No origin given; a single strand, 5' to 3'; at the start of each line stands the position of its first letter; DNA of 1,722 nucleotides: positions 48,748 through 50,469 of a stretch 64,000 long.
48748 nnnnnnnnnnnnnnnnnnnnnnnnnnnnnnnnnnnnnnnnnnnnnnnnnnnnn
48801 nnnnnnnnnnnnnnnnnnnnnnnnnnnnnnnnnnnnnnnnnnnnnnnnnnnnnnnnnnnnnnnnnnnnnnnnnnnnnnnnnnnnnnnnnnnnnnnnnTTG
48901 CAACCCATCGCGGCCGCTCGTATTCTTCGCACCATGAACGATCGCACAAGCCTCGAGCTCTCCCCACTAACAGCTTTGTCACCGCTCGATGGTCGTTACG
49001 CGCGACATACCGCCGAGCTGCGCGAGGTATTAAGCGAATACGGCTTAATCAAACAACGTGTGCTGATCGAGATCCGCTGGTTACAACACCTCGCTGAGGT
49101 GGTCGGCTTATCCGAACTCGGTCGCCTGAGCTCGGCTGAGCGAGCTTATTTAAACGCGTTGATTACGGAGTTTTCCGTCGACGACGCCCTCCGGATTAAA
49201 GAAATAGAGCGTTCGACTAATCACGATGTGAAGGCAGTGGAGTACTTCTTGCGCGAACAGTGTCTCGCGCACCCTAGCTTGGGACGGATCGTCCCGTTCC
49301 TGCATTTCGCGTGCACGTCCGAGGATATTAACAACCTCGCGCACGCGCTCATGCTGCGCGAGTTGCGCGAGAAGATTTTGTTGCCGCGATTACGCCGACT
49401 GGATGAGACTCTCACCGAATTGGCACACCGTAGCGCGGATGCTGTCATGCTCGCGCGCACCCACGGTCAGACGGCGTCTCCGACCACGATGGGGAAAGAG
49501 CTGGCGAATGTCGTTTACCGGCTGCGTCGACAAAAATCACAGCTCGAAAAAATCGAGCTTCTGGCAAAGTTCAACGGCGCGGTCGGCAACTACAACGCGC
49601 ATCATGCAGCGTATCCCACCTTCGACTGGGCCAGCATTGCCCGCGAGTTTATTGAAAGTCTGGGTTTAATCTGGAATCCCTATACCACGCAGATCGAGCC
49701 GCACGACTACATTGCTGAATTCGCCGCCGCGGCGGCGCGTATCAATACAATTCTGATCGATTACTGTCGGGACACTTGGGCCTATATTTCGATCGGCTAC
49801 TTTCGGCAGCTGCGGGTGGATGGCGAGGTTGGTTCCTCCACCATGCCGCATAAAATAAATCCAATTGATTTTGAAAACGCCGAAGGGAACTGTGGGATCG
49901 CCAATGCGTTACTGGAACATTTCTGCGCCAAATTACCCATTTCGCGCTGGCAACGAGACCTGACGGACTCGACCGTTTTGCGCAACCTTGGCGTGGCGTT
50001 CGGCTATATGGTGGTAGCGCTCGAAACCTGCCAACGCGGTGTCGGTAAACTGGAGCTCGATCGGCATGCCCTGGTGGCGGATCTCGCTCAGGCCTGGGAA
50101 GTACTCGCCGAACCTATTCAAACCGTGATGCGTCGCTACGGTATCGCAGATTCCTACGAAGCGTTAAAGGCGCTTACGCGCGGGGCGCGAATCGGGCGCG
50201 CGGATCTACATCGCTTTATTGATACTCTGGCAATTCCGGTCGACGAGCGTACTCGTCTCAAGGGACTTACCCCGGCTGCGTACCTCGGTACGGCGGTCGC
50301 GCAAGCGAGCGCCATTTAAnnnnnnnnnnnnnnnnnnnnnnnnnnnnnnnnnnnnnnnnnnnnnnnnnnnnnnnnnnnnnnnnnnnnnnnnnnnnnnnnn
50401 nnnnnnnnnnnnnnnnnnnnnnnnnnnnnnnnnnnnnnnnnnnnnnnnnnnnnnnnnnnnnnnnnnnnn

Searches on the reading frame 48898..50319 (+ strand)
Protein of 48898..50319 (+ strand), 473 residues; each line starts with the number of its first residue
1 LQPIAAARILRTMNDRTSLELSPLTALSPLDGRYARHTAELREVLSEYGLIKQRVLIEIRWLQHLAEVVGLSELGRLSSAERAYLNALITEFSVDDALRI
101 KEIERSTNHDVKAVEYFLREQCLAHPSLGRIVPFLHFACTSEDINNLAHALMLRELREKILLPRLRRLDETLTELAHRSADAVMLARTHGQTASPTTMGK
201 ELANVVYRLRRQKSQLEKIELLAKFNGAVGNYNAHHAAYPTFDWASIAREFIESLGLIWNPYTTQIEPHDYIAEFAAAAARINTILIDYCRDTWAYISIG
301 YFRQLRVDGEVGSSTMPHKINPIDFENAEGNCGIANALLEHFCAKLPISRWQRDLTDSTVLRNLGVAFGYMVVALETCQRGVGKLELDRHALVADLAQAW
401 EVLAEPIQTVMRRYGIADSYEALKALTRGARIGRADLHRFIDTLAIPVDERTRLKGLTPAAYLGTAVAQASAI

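Call 57: search_protein_families(library=pfam, proteins=[window:48898-50319:+], max_evalue=0.00001)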
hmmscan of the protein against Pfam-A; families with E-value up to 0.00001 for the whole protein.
window:48898-50319:+ (473 aa): 2 families
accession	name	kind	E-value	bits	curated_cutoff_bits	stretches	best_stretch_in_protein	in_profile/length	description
PF00206.25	Lyase_1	-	4.2e-56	191.1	27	1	32-333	1-308/312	Lyase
PF08328.16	ASL_C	-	1.3e-46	157.9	35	1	349-463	1-115/115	Adenylosuccinate lyase C-terminal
